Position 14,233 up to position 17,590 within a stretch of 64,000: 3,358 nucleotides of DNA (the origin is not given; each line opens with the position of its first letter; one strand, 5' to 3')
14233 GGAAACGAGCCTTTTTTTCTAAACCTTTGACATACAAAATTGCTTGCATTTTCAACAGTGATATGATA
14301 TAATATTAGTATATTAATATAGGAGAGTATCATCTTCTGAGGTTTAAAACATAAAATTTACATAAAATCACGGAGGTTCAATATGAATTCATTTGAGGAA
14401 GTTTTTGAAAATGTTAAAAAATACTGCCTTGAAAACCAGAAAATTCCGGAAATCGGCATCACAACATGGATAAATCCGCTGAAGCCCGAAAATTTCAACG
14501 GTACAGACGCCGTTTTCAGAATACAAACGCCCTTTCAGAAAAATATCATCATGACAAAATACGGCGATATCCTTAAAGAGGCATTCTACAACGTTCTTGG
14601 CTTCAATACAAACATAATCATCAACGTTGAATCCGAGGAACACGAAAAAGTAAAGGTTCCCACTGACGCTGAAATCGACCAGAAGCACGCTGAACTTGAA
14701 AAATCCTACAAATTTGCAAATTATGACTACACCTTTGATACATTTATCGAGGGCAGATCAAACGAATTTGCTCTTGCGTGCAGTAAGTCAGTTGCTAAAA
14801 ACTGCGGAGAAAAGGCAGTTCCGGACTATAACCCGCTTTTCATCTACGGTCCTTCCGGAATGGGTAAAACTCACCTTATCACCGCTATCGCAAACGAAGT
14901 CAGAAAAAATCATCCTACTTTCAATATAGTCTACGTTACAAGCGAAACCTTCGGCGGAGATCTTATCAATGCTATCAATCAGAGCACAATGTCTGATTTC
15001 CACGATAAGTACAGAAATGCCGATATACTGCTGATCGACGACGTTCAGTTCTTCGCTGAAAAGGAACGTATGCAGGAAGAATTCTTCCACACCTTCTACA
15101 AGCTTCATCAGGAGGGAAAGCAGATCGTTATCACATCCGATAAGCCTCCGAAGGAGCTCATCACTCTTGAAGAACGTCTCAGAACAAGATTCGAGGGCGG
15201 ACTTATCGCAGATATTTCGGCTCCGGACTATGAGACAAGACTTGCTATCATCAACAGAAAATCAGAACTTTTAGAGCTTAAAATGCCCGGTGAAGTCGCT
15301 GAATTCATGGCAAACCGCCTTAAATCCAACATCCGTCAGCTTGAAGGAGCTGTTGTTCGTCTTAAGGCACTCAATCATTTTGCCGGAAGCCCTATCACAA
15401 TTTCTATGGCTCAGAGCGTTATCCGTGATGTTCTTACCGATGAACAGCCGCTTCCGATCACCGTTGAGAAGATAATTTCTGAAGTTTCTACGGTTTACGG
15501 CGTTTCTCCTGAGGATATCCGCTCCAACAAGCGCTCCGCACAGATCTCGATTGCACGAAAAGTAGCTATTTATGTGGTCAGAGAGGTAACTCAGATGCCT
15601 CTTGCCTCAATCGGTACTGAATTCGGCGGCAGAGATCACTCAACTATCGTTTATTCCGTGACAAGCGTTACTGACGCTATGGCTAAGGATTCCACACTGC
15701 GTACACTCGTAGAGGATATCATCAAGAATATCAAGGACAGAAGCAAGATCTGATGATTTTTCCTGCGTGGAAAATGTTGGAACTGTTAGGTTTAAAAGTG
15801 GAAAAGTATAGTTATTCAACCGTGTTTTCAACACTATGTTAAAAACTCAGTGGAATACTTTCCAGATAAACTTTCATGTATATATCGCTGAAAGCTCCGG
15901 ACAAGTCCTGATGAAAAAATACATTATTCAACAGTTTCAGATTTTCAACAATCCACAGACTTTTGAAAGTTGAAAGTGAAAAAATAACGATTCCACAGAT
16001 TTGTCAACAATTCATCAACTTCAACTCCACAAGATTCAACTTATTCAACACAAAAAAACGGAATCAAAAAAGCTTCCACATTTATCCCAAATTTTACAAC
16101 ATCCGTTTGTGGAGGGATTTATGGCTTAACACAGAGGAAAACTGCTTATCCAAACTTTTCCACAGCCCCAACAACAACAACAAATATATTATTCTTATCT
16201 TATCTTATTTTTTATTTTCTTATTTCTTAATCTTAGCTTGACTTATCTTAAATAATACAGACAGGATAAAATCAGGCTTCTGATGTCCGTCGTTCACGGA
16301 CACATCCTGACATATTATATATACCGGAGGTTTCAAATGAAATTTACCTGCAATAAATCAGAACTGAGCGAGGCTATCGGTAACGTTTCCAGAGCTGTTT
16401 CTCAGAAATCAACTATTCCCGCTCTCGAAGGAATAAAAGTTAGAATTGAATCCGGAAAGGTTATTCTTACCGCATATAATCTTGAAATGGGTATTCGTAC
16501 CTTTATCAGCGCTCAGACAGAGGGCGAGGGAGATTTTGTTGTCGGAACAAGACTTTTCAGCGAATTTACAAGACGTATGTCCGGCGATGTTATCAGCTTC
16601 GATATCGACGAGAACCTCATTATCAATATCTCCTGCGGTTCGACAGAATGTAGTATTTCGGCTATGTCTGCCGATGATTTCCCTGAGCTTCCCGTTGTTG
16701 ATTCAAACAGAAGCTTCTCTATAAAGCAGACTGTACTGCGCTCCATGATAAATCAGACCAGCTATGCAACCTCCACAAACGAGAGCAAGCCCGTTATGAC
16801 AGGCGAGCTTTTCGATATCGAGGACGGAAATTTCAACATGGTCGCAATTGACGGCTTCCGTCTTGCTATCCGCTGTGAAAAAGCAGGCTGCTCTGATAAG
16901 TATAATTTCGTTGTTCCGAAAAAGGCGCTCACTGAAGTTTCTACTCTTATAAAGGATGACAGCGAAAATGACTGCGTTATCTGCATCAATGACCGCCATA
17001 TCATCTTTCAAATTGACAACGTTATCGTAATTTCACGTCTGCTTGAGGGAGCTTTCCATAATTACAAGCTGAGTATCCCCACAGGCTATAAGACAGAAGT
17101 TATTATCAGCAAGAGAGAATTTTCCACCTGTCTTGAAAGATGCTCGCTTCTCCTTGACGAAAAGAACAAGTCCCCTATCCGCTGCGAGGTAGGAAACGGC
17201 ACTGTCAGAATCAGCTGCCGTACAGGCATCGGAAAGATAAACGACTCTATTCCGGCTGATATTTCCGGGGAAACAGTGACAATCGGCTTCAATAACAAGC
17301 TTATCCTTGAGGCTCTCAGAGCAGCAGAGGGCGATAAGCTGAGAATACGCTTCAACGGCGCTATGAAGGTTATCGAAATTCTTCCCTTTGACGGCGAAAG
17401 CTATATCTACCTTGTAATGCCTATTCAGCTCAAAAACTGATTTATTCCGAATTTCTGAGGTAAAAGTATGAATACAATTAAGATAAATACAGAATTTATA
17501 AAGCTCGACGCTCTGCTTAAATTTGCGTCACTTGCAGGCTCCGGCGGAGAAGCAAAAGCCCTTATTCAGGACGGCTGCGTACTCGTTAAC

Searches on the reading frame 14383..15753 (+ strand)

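Call 10: search_protein_families(library=pfam, proteins=[window:14383-15753:+])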
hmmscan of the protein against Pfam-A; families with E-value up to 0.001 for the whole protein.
window:14383-15753:+ (456 aa): 11 families
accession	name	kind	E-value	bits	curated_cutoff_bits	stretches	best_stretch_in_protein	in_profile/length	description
PF00308.24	Bac_DnaA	-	3.9e-64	216.1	23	1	113-276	2-161/162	Bacterial DnaA ATPAse domain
PF08299.17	Bac_DnaA_C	-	1.1e-24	86.6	31.5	1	361-428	1-68/69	Bacterial dnaA protein helix-turn-helix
PF01695.23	IstB_IS21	-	1.5e-09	38.2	24.1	1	99-255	52-195/238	IstB-like ATP binding protein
PF00004.35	AAA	-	6.8e-08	33.5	21.2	1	153-258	2-113/131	ATPase family associated with various cellular activities (AAA)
PF01637.24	ATPase_2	-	4.1e-07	30.5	33.2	1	149-253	20-117/225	ATPase domain predominantly from Archaea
PF13401.12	AAA_22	-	2.2e-06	28.5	27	1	152-207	8-63/130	AAA domain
PF00910.28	RNA_helicase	-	2.2e-06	28.5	21.5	1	153-232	2-65/105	RNA helicase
PF11638.13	DnaA_N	-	4.6e-06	26.7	24.6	1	19-69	13-64/65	DnaA N-terminal domain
PF13191.12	AAA_16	-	8.6e-06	26.8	32.6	1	150-250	25-136/167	AAA ATPase domain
PF13173.12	AAA_14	-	5.6e-05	23.6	27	1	150-252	3-97/129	AAA domain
PF25201.1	nSTAND6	-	0.00019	21.9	27.7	0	148-198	17-67/148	Novel STAND NTPase 6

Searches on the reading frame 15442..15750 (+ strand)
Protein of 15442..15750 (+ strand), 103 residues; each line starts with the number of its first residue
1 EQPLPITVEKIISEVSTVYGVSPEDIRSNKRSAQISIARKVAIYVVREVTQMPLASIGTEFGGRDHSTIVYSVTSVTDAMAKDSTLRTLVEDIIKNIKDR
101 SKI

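Call 45: search_solved_structures(query=window:15442-15750:+, show_alignments=4, max_evalue=0.001)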
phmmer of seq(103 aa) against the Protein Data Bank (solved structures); distinct sequences matched with E-value up to 0.001: 6.
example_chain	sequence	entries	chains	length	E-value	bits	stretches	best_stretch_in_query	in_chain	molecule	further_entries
8btg_A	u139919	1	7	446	1.8e-14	57.1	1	2-97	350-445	Chromosomal replication initiator protein DnaA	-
2hcb_A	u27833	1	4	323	1.6e-11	47.7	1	10-96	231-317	Chromosomal replication initiator protein dnaA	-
1l8q_A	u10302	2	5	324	1.6e-11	47.7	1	10-96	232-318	Chromosomal replication initiator protein dnaA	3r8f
3pvp_A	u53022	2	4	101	9.1e-10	42.1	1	6-102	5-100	Chromosomal replication initiator protein dnaA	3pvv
1j1v_A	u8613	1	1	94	1.5e-09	41.4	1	6-87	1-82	Chromosomal replication initiator protein dnaA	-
2z4r_A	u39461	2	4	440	2.1e-08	37.7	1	8-100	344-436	Chromosomal replication initiator protein dnaA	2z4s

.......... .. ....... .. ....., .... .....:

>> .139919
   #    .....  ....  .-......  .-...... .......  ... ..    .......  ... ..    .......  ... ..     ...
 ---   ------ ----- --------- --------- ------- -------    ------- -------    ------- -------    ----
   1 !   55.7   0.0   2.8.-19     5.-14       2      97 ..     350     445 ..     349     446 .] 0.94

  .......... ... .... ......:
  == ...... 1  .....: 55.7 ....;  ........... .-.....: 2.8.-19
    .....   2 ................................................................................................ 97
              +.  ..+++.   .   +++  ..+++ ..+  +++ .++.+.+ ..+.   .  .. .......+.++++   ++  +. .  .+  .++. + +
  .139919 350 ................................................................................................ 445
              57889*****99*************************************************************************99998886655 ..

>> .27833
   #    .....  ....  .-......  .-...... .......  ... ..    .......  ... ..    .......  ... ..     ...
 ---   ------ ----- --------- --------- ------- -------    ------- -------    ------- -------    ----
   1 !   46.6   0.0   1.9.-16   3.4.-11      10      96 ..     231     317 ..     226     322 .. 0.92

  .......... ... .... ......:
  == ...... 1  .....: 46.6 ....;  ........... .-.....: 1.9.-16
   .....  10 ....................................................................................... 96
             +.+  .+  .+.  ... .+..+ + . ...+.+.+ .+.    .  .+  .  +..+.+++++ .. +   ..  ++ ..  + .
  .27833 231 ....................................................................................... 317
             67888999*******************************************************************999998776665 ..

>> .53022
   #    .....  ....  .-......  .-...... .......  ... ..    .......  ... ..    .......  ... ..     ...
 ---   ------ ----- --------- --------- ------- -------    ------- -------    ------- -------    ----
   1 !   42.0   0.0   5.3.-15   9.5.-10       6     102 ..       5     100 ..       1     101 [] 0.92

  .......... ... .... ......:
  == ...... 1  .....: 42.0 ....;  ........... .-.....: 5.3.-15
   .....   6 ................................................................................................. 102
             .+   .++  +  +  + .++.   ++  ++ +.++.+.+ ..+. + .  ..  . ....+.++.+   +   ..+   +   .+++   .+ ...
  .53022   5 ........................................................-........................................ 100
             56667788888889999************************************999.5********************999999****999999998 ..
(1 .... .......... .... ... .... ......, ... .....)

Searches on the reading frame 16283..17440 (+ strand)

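Call 10: search_protein_families(library=pfam, proteins=[window:16283-17440:+])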
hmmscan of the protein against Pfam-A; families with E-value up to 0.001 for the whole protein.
window:16283-17440:+ (385 aa): 3 families
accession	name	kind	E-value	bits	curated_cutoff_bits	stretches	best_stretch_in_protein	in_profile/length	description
PF02767.21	DNA_pol3_beta_2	-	4.9e-29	101.4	27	2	147-258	2-114/116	DNA polymerase III beta subunit, central domain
PF00712.24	DNA_pol3_beta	-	3.2e-28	98.7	24.4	1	19-137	1-120/120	DNA polymerase III beta subunit, N-terminal domain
PF02768.20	DNA_pol3_beta_3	-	3.6e-18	66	27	1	265-381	4-120/121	DNA polymerase III beta subunit, C-terminal domain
